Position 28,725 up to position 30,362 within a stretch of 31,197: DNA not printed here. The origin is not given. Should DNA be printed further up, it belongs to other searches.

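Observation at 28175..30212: Class-B (cobalamin) radical SAM enzyme plus multiple SAM methyltransferases embedded in the sugar cluster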

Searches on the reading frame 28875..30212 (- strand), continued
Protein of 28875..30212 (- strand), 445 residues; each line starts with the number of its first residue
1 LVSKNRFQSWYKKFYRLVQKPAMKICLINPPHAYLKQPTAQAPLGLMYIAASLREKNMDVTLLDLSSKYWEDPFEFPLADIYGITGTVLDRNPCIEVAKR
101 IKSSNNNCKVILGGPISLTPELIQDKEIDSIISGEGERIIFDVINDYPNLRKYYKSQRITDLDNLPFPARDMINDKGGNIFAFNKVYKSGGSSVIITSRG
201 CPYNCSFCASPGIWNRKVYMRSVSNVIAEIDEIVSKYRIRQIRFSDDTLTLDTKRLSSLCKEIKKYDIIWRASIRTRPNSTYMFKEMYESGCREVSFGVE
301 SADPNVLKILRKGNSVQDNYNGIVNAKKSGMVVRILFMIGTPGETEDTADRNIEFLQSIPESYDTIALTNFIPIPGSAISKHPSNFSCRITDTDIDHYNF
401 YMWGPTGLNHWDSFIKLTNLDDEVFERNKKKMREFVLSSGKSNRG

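Call 16: search_solved_structures(query=window:28875-30146:-, max_evalue=0.01, show_alignments=2)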
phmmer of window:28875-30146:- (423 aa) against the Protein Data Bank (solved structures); distinct sequences matched with E-value up to 0.01: 17.
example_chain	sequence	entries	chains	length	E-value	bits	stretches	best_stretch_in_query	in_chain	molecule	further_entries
6fd2_B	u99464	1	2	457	2.6e-16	62.9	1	137-357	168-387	Putative apramycin biosynthetic oxidoreductase 4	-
9ccb_A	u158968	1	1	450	6.7e-15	58.2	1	88-357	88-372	Radical SAM core domain-containing protein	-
9n1b_A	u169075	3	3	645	3.8e-09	39.2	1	171-355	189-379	Radical SAM protein | Radical SAM enzyme CysS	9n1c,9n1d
6wte_A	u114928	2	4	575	8.4e-08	34.8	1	163-334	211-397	B12-binding domain-containing protein | Tryptophan-C2-methyltransferase containing B12-binding domain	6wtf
3ciw_A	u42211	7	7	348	2.7e-07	33.1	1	172-360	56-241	FeFe-Hydrogenase maturase | [FeFe] hydrogenase maturase subunit HydE | Biotin synthetase, putative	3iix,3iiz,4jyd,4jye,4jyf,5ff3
5fep_A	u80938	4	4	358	2.8e-07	33.1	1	172-360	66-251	[FeFe] hydrogenase maturase subunit HydE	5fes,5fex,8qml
7o1p_A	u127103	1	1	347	3.5e-07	32.7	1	172-360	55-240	[FeFe] hydrogenase maturase subunit HydE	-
3cix_A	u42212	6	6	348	3.6e-07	32.7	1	172-360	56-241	FeFe-Hydrogenase maturase | [FeFe] hydrogenase maturase subunit HydE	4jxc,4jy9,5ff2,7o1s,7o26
7o1o_A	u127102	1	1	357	3.7e-07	32.7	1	172-360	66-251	[FeFe] hydrogenase maturase subunit HydE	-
8qmk_A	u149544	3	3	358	3.8e-07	32.7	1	172-360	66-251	[FeFe] hydrogenase maturase subunit HydE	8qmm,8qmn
5few_A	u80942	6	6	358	3.8e-07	32.7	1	172-360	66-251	[FeFe] hydrogenase maturase subunit HydE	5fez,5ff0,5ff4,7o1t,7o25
4jy8_A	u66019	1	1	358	3.8e-07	32.6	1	172-360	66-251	FEFE-HYDROGENASE MATURASE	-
6iad_A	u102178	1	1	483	0.00042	22.6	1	251-326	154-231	Histone acetyltransferase, ELP3 family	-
6iaz_A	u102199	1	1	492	0.00044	22.6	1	251-326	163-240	Histone acetyltransferase, ELP3 family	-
6ia8_A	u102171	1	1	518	0.00047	22.5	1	251-326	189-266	Histone acetyltransferase, ELP3 family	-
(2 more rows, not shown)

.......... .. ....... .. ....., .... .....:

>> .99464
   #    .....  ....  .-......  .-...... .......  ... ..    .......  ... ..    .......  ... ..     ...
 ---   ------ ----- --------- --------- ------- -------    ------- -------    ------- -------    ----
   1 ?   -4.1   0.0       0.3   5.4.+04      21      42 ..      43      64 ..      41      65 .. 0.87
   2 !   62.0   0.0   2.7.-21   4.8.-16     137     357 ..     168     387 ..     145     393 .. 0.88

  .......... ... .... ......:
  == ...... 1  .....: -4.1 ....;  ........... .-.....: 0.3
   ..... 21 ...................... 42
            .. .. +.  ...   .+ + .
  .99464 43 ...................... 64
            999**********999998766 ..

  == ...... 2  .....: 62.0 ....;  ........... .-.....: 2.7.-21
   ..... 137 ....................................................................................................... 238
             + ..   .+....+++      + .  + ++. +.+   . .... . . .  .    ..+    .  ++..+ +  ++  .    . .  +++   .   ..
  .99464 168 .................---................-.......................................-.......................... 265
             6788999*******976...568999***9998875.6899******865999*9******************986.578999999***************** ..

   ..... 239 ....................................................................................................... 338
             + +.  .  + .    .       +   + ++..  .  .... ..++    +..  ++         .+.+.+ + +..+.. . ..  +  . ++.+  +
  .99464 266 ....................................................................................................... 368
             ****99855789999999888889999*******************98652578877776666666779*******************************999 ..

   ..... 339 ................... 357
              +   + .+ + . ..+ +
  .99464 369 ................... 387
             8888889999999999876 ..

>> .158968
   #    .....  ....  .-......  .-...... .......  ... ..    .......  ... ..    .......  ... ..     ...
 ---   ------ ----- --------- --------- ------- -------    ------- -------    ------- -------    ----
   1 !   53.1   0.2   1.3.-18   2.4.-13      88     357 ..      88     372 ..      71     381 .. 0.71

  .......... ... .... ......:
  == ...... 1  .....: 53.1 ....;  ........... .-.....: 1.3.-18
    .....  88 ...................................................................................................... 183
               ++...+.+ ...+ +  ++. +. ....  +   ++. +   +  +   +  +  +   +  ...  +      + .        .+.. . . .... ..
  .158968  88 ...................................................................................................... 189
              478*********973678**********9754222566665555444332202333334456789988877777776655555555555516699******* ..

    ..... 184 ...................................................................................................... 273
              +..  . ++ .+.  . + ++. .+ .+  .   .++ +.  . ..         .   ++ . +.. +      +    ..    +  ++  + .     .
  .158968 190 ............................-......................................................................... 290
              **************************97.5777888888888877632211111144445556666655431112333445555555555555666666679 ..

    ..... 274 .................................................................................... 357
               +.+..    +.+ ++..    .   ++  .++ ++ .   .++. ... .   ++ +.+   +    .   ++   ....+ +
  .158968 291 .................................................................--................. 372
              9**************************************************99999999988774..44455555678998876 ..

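Call 24: find_related_loci(query=A1, collection=genome_contigs, flank=6000)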
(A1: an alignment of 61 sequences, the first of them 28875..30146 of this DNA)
Query A1 (423 aa) in genome_contigs; peptide patterns used: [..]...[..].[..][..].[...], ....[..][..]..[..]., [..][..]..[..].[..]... (x = any residue, [..] = any of these).
129 stretches matched a pattern; 87 encode a relative of the query (tblastn E <= 1e-3); the best 80 are kept; 79 distinct loci.
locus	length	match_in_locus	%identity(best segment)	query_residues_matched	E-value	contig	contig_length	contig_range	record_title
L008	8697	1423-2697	44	1-423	1e-117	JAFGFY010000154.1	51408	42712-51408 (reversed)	MAG: Deltaproteobacteria bacterium isolate Zod_Metabat.1351 k87_4144614, whole genome shotgun sequence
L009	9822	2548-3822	43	1-421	2e-103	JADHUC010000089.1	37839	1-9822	MAG: Pirellulaceae bacterium isolate BS150m-G36 BS-150m-C860, whole genome shotgun sequence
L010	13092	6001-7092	47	1-354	3e-96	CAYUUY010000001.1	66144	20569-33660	MAG TPA_asm: uncultured Candidatus Saccharibacteria bacterium isolate binchicken_co173_290 genome assembly, contig: NODE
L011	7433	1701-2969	41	1-414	2e-95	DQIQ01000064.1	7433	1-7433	MAG TPA_asm: Thermoplasmata archaeon isolate 3300003432D scaffold_83, whole genome shotgun sequence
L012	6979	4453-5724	36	1-423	8e-94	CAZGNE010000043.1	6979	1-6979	MAG TPA_asm: uncultured Candidatus Bathyarchaeia archaeon isolate binchicken_co360_86 genome assembly, contig: NODE_2650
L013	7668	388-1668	45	2-423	8e-109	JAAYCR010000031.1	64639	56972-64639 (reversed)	MAG: Phycisphaerae bacterium isolate AS06rmzACSIP_475 327657_AS06, whole genome shotgun sequence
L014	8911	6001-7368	35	1-423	5e-86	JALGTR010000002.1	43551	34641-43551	MAG: Candidatus Zipacnadia bacterium isolate Meg22_1012_Bin_267 Meg22_1012_Bin_267_scaffold_1533, whole genome shotgun s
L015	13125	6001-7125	34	1-385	2e-67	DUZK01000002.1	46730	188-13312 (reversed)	MAG TPA_asm: Deltaproteobacteria bacterium isolate MAG_15370_dsfb_81 Ga0180009_10000638, whole genome shotgun sequence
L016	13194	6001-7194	31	2-417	1e-61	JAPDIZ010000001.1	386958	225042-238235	MAG: Candidatus Bathyarchaeota archaeon isolate S4B2_HD70 c_000000000005, whole genome shotgun sequence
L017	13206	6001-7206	33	1-357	1e-52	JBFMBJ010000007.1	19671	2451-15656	MAG: Candidatus Omnitrophota bacterium isolate MAG161 MAG161_7, whole genome shotgun sequence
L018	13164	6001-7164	31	1-406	3e-51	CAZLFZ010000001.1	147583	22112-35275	MAG TPA_asm: uncultured archaeon isolate binchicken_co262_246 genome assembly, contig: NODE_50_length_147583_cov_13.2191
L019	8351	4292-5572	30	1-417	3e-51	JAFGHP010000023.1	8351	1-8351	MAG: Candidatus Bathyarchaeota archaeon isolate Zod_Metabat.1465 k87_1627471, whole genome shotgun sequence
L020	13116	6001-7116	30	1-385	7e-51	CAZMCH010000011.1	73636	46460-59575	MAG TPA_asm: uncultured bacterium isolate binchicken_co274_484 genome assembly, contig: NODE_928_length_73636_cov_5.7372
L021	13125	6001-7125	30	2-357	7e-49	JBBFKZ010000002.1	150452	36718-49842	MAG: Candidatus Bathyarchaeia archaeon isolate Uz-U4-12 NODE_2_length_150452_cov_4.686105, whole genome shotgun sequence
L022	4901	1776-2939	29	1-406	6e-49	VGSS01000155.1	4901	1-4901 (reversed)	MAG: Deltaproteobacteria bacterium isolate K_DeepCast_250m_m2_302 K_DeepCast_250m_m2_302_Ga0194125_10038977, whole genom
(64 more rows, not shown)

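Call 25: find_related_loci(query=A1, collection=viral_contigs, flank=6000)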
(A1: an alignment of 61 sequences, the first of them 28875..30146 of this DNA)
Query A1 (423 aa) in viral_contigs; peptide patterns used: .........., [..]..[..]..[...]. (x = any residue, [..] = any of these).
600 stretches matched a pattern (row limit reached: there are more); 354 encode a relative of the query (tblastn E <= 1e-3); the best 80 are kept; 80 distinct loci.
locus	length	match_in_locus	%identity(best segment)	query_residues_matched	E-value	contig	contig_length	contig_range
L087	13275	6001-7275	43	1-423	5e-110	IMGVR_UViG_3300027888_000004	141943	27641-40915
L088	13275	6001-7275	43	1-423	5e-110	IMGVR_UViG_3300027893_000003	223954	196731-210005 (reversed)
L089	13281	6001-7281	43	1-423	1e-108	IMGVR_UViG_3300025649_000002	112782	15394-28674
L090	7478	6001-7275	43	1-423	3e-105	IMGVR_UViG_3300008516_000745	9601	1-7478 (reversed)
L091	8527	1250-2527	41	1-423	6e-102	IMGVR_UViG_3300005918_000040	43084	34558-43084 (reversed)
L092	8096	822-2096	40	3-423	2e-93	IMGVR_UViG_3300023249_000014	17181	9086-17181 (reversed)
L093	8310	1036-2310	40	3-423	2e-93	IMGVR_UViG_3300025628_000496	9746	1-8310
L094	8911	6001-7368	35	1-423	6e-86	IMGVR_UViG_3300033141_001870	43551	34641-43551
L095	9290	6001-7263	36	3-417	1e-78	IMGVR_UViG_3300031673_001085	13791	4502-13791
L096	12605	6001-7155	39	2-381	1e-76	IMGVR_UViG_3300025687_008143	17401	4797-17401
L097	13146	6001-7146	35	1-378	4e-70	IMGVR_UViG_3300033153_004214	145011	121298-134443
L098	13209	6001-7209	36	2-419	6e-70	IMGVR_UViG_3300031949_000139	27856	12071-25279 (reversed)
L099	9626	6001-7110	34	1-372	5e-68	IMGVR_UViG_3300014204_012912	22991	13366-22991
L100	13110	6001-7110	34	1-372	5e-68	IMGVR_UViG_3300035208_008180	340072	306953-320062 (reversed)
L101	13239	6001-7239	32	16-421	3e-66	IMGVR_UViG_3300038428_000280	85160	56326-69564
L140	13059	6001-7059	29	21-357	1e-39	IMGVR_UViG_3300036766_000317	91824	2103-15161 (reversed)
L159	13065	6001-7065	27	2-355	1e-26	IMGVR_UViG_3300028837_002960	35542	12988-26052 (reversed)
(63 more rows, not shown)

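Call 26: predict_structure(alignment_id=A1)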
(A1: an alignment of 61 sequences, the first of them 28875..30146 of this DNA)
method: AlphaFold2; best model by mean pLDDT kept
length: 423 residues; sequences in the alignment: 61
mean_pLDDT: 95.1   pTM: 0.91
mean pLDDT of the five models: 95.1, 95.1, 94.8, 94.1, 93.9
residues with pLDDT >= 90: 379; 70-90: 44; 50-70: 0; < 50: 0
segments of 3 or more residues with pLDDT < 50: none
pLDDT, mean of each block of 10 residues (from residue 1): 96 89 97 98 90 94 93 95 95 90 93 96 97 94 97 91 93 93 89 91 98 97 92 98 97 95 98 97 97 97 98 98 98 98 97 93 97 91 92 96 98 97 90
secondary structure, 60 per line:
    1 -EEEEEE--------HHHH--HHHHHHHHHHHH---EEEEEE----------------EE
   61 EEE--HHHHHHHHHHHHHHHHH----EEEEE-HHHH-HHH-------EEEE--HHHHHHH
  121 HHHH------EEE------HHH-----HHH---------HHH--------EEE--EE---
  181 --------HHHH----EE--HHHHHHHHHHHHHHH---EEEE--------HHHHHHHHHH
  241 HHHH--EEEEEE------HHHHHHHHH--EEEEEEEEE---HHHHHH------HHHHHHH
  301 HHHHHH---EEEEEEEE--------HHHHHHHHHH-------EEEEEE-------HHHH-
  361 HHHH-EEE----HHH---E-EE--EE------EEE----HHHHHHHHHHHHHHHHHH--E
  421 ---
elements in order: E2-7 H16-19 H22-33 E37-42 E59-63 H66-82 E87-91 H93-96 E108-111 H114-124 E131-133 E171-173 H189-192 H201-215 E219-222 H231-244 E247-252 H259-267 E270-278 H282-287 H294-306 E310-317 H326-335 E343-348 H356-359 H361-364 E366-368 E393-395 H400-417

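Call 28: fold_search(model_id=the predicted structure, library=pdb)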
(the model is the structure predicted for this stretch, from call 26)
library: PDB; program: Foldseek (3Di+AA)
matches with E <= 10: 1479; with E <= 0.001: 100
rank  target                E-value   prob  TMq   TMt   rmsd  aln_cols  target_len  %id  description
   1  6fd2_A                1.7e-20  1.00  0.77  0.72   4.8       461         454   20  Radical SAM 1,2-diol dehydratase AprD4 in complex with its substrate paromamine (released 2018-01-17)
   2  6wte_A                1.9e-20  1.00  0.70  0.54   8.8       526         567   15  Structure of radical S-adenosylmethionine methyltransferase, TsrM, from Kitasatospora setae with cobalamin and [4Fe-4S (released 2020-12-23)
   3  9ccb                  3.1e-20  1.00  0.65  0.65   7.6       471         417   20  X-ray crystal structure of methyl-coenzyme M reductase glutamine methylase (MgmA) from Methanothermobacter marburgensis  (released 2025-01-01)
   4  6fd2_B                4.2e-20  1.00  0.76  0.71   5.1       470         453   18  Radical SAM 1,2-diol dehydratase AprD4 in complex with its substrate paromamine (released 2018-01-17)
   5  6wte_B                5.3e-20  1.00  0.69  0.57   8.5       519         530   15  Structure of radical S-adenosylmethionine methyltransferase, TsrM, from Kitasatospora setae with cobalamin and [4Fe-4S (released 2020-12-23)
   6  6wtf_B                8.9e-20  1.00  0.67  0.54   8.8       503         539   16  Structure of radical S-adenosylmethionine methyltransferase, TsrM, from Kitasatospora setae with tryptophan substrate  (released 2020-12-23)
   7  6wtf_A                1.4e-19  1.00  0.65  0.51   7.8       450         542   17  Structure of radical S-adenosylmethionine methyltransferase, TsrM, from Kitasatospora setae with tryptophan substrate  (released 2020-12-23)
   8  9n1b                  2.0e-18  1.00  0.69  0.49   4.7       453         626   17  Crystal structure of CysS from Corallococcus sp. CA054B with 5'-deoxyadenosine, methionine, and pantetheinylated 3-metho (released 2026-01-28)
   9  9n1d                  1.1e-17  1.00  0.70  0.49   4.7       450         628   19  Crystal structure of CysS from Corallococcus sp. CA054B with 5'-deoxyadenosine and methionine bound (released 2026-01-28)
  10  9n1c                  2.9e-17  1.00  0.69  0.49   5.6       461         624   17  Crystal structure of CysS from Corallococcus sp. CA054B with 5'-deoxyadenosine, methionine, and pantetheinylated 3-ethox (released 2026-01-28)
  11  7mjz                  3.1e-16  1.00  0.65  0.62   5.8       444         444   13  The structure of MiaB with pentasulfide bridge (released 2021-09-15)
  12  5ul3                  8.2e-16  1.00  0.65  0.39   4.5       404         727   19  Structure of Cobalamin-dependent S-adenosylmethionine radical enzyme OxsB with aqua-cobalamin bound (released 2017-04-19)
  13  7mjx_A                1.3e-15  1.00  0.66  0.64   5.1       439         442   12  MiaB in the complex with 5'-deoxyadenosine, methionine and RNA (released 2021-09-15)
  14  5ul4                  1.5e-15  1.00  0.63  0.38  14.2       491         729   18  Structure of Cobalamin-dependent S-adenosylmethionine radical enzyme OxsB with aqua-cobalamin and S-adenosylmethionine b (released 2017-04-19)
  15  5ul2                  1.9e-15  1.00  0.64  0.38  13.3       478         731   17  Structure of Apo, SeMet-labeled Cobalamin-dependent S-adenosylmethionine radical enzyme OxsB (released 2017-04-19)
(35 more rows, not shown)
